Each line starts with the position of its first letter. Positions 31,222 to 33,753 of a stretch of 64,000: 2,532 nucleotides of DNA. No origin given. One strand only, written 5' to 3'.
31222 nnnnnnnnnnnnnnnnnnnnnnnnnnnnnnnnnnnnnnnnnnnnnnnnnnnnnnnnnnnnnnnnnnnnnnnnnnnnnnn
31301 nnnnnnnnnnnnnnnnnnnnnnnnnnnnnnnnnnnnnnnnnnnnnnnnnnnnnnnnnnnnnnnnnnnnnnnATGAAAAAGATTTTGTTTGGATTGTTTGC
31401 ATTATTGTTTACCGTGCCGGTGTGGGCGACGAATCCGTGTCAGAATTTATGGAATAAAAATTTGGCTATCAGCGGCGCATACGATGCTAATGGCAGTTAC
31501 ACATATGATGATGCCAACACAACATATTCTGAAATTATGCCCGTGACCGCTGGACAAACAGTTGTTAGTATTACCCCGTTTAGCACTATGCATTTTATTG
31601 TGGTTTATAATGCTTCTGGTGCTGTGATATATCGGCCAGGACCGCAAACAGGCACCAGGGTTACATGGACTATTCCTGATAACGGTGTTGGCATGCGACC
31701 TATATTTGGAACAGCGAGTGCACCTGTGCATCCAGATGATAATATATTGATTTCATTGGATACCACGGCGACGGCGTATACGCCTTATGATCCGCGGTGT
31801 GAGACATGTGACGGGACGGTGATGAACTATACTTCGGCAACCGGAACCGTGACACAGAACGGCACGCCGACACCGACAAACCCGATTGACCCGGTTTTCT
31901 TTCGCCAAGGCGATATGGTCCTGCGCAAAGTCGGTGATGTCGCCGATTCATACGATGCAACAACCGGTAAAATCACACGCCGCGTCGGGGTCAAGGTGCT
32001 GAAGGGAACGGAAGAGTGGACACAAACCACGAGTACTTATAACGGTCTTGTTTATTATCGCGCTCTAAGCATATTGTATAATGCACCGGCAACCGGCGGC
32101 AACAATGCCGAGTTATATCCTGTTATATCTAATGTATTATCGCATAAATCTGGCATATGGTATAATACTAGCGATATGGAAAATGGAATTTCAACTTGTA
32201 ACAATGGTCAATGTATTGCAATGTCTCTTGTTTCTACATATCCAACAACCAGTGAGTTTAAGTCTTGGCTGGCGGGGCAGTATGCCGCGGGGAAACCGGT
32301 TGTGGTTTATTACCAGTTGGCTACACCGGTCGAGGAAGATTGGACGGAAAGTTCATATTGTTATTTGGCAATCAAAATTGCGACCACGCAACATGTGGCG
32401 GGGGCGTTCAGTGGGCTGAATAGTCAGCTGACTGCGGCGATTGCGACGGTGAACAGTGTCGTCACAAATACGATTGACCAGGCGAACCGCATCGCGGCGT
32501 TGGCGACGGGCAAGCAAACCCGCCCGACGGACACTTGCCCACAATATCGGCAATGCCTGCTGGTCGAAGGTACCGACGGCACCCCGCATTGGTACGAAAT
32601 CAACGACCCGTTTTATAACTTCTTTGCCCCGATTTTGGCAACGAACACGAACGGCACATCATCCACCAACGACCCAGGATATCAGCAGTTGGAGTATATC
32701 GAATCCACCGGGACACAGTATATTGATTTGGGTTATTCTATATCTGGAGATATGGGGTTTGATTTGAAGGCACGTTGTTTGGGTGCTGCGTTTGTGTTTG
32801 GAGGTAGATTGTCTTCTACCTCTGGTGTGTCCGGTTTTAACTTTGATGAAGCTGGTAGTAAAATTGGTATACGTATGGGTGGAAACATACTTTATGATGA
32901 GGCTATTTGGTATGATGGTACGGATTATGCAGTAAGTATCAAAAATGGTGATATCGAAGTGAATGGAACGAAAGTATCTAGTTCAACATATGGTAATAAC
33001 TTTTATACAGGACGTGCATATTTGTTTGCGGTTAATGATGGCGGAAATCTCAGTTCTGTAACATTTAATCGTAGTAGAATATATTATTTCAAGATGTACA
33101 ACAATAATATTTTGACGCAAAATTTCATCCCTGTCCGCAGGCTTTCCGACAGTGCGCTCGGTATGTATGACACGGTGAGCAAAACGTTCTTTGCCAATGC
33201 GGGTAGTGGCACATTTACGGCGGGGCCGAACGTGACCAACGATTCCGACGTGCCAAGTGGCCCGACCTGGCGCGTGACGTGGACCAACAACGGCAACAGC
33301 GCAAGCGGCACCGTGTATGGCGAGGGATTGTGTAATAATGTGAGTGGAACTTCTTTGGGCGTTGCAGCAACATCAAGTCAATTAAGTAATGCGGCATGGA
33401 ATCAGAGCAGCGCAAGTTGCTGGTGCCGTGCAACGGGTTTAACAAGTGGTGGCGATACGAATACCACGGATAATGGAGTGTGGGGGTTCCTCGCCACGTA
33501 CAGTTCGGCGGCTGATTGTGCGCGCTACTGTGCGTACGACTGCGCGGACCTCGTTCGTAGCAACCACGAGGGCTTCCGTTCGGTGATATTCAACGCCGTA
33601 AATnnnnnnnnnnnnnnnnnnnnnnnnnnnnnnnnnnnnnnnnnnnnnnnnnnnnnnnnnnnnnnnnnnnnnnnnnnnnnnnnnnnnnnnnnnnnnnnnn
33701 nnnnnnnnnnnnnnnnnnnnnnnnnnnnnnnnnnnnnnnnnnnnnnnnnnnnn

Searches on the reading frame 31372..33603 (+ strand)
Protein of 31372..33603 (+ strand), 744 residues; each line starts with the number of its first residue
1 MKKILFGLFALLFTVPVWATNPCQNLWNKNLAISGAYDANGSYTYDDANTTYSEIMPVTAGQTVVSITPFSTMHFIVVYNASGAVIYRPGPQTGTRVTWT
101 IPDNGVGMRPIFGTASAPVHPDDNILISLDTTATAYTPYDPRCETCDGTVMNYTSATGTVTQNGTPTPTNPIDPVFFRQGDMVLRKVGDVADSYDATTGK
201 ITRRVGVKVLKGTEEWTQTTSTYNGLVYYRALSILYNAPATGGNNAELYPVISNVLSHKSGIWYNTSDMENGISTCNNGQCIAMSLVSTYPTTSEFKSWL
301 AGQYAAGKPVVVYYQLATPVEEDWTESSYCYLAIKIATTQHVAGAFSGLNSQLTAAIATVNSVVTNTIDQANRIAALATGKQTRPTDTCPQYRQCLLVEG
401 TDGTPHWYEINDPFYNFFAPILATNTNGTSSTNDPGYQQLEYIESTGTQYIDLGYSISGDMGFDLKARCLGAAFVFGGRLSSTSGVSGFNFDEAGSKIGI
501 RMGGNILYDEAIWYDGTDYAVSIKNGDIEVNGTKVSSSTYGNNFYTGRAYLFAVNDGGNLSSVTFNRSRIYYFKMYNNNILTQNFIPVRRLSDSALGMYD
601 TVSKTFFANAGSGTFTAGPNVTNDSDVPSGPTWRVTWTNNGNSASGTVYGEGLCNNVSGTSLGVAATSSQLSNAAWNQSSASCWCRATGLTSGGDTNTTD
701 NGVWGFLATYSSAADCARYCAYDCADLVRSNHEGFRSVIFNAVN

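Call 6: search_protein_families(library=pfam, proteins=[window:31372-33603:+], max_evalue=1)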
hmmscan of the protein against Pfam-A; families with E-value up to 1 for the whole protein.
window:31372-33603:+ (744 aa): 0 families

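Call 7: search_protein_families(library=phrogs, proteins=[window:31372-33603:+], max_evalue=1)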
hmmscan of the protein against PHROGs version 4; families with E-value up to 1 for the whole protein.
window:31372-33603:+ (744 aa): 1 family
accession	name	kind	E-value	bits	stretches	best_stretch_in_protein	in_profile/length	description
phrog_17068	-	unknown function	0.091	13.9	1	134-161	6-35/52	-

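Call 8: search_protein_families(library=ncbifam, proteins=[window:31372-33603:+], max_evalue=1)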
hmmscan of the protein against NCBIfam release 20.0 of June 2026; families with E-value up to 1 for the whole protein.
window:31372-33603:+ (744 aa): 0 families
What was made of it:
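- Tried and rejected: Pfam, NCBIfam and PHROGs gave nothing for A, B and C (calls 6-8).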

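Call 36: search_solved_structures(query=window:31372-33603:+, max_evalue=1)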
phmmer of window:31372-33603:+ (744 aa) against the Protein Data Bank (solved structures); distinct sequences matched with E-value up to 1: 3.
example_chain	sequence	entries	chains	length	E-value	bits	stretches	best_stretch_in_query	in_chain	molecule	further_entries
3gqh_A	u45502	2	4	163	0.012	16.9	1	441-536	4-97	Preneck appendage protein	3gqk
4yhs_A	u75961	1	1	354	0.4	11.8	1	267-328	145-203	Monosaccharide ABC transporter substrate-binding protein, CUT2 family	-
4ofk_A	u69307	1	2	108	0.79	10.9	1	620-684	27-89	Protein SYG-2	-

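Call 66: predict_structure(alignment_id=A4)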
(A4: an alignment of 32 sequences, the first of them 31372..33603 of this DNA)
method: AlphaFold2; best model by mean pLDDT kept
length: 744 residues; sequences in the alignment: 32
mean_pLDDT: 67.0   pTM: 0.45
mean pLDDT of the five models: 67.0, 65.3, 64.9, 64.0, 62.5
residues with pLDDT >= 90: 137; 70-90: 193; 50-70: 246; < 50: 168
segments of 3 or more residues with pLDDT < 50: 12-20, 42-54, 113-117, 145-179, 181-183, 221-255, 258-274, 284-289, 326-339, 341-343, 380-384, 493-496
pLDDT, mean of each block of 10 residues (from residue 1): 55 43 68 53 45 53 71 65 65 69 65 51 72 72 48 35 35 43 47 59 69 70 36 35 36 44 32 48 46 74 73 64 49 39 52 65 66 53 51 67 71 81 87 90 92 81 89 71 56 51 51 74 84 71 65 71 71 91 95 92 91 94 88 86 80 92 93 89 93 81 92 90 93 87 62
secondary structure, 60 per line:
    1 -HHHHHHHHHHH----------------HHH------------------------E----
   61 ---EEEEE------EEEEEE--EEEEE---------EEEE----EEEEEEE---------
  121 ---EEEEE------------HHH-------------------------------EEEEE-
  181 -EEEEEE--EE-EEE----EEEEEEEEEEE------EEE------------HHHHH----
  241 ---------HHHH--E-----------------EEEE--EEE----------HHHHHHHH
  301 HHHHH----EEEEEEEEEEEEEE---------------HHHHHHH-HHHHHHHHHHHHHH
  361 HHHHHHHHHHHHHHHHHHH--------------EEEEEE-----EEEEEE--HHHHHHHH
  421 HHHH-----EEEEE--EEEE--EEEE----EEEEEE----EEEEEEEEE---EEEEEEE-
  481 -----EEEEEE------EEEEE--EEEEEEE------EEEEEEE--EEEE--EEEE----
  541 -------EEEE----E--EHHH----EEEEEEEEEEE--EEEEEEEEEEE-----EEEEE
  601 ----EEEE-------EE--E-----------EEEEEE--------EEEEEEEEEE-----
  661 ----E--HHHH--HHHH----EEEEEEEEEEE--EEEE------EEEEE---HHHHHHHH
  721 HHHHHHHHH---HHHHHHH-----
elements in order (helices of 4 or more, strands of 3 or more residues): H2-12 E64-68 E75-80 E83-87 E97-100 E105-111 E124-128 E175-179 E182-187 E193-195 E200-210 E217-219 H232-236 H250-253 E274-277 E280-282 H293-305 E310-323 H339-345 H347-379 E394-399 E405-410 H413-424 E430-434 E437-440 E443-446 E451-456 E461-469 E473-479 E486-491 E498-502 E505-511 E518-524 E527-530 E533-536 E548-551 E567-577 E580-590 E596-600 E605-608 E632-637 E646-655 H668-671 H674-677 E682-692 E695-698 E705-709 H713-729 H733-739

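Call 69: fold_search(model_id=the predicted structure, library=pdb)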
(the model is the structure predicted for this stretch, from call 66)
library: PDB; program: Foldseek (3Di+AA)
matches with E <= 10: 633; with E <= 0.001: 0
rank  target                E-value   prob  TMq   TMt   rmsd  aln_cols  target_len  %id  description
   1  3wv6_A                5.8e-03  0.92  0.13  0.28  11.4       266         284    9  Crystal Structure of a protease-resistant mutant form of human galectin-9 (released 2015-05-20)
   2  1pz8_B                2.1e-02  0.72  0.12  0.37  10.6       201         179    9  Modulation of agrin function by alternative splicing and Ca2+ binding (released 2004-04-13)
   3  9arj_B                3.2e-02  0.30  0.13  0.09  20.7       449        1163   10  CryoEM structure of BoNT-NTNH-OrfX2 complex from Clostridium botulinum E1, major class (released 2025-01-22)
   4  9a24_A                3.6e-02  0.90  0.15  0.28  26.1       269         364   12  PTX3 hybrid cryoEM and AlphaFold model (released 2022-07-29)
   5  4pbp_A                4.0e-02  0.96  0.14  0.42   4.6       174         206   11  crystal structure of zebrafish short-chain pentraxin protein (released 2015-03-25)
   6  2vw1                  4.0e-02  0.35  0.13  0.14  21.2       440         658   11  Crystal structure of the NanB sialidase from Streptococcus pneumoniae (released 2008-06-24)
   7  7zl1_A                4.4e-02  0.91  0.14  0.41  13.3       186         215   11  PTX3 Pentraxin Domain (released 2022-08-03)
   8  1pz7_A                4.9e-02  0.57  0.12  0.37  10.7       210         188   11  Modulation of agrin function by alternative splicing and Ca2+ binding (released 2004-04-13)
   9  4xe9                  4.9e-02  0.47  0.14  0.16  21.8       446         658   11  Crystal structure of the NanB sialidase from Streptococcus pneumoniae in complex with Optactin (released 2016-01-13)
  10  8s50_A                5.2e-02  0.95  0.15  0.42  13.9       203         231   11  Cryo-EM structure of the C terminal region of PTX3 with a section of coiled-coil (released 2025-01-22)
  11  6ype_A                5.2e-02  0.94  0.13  0.39   7.2       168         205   14  Crystal structure of the human neuronal pentraxin 1 (NP1) pentraxin (PTX) domain. (released 2020-06-03)
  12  3flp_A                6.1e-02  0.91  0.13  0.37  10.0       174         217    9  Crystal structure of native heptameric SAP-like pentraxin from Limulus polyphemus (released 2009-01-20)
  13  5nld_A                6.4e-02  0.97  0.13  0.54   5.4       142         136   11  Chicken GRIFIN (crystallisation pH: 7.5) (released 2018-02-14)
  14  5fra_B                6.8e-02  0.99  0.15  0.51   7.1       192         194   15  CBM40_CPF0721-6'SL (released 2016-07-20)
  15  2vw0                  9.9e-02  0.33  0.14  0.16  22.2       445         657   13  Crystal structure of the NanB sialidase from Streptococcus pneumoniae (released 2008-06-24)
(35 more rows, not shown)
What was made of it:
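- On Carbohydrate-binding module / lectin-like domains (for modules Na and Y): Y matches pentraxin, galectin and CBM40 at TM 0.4-0.55, E>=6e-3 (call 69).
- Closest known: Collectins and long pentraxin PTX3. Same: B's Y module gives its best, though weak, fold matches to pentraxin, galectin and LamG domains, including PTX3 with its coiled coil (call 69).
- Pentraxin, galectin, LamG and CBM40-like for Y at weak E-values (call 69).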

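Call 88: search_dna_similar(query=window:31372-33603:+, collection=phages, mode=protein, max_evalue=0.001, max_rows=15)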
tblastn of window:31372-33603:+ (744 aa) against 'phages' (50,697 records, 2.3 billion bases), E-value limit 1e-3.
No match.

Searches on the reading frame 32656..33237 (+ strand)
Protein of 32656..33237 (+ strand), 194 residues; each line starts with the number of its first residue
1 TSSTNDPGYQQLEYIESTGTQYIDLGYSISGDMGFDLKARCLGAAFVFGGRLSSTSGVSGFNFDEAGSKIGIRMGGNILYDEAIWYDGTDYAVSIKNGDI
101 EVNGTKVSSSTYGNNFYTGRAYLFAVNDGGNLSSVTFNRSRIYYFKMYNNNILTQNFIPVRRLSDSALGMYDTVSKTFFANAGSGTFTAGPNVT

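Call 83: find_homologous_proteins(query=window:32656-33237:+, max_evalue=0.001)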
Query window:32656-33237:+ (194 aa): 119 proteins with E <= 0.001 among 214 candidates.
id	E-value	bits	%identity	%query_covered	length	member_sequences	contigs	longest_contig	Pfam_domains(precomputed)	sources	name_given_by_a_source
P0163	2.8e-22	97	40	96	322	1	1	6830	-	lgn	-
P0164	8.8e-22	96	40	96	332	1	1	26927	-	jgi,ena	-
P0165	1.5e-20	92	39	96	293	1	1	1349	-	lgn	-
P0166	8.9e-20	89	35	95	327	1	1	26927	-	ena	-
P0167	2.6e-19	88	37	96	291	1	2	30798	PF09479.17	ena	-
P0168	2.6e-19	88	40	96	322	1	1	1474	-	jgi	-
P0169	4.0e-19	87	37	96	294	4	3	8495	PF18370.8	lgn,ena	-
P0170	4.1e-19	87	36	95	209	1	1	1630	-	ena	-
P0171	4.4e-19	87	37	95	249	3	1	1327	PF09479.17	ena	-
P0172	5.9e-19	86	34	95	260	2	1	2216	-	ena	-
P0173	1.3e-18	85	38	99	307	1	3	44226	-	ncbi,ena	-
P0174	2.2e-18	85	37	94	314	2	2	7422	-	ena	-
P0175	8.8e-18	83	37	96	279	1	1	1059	-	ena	-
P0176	4.2e-17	80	33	96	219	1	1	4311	-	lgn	-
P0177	4.6e-17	80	51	52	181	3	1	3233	-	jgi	-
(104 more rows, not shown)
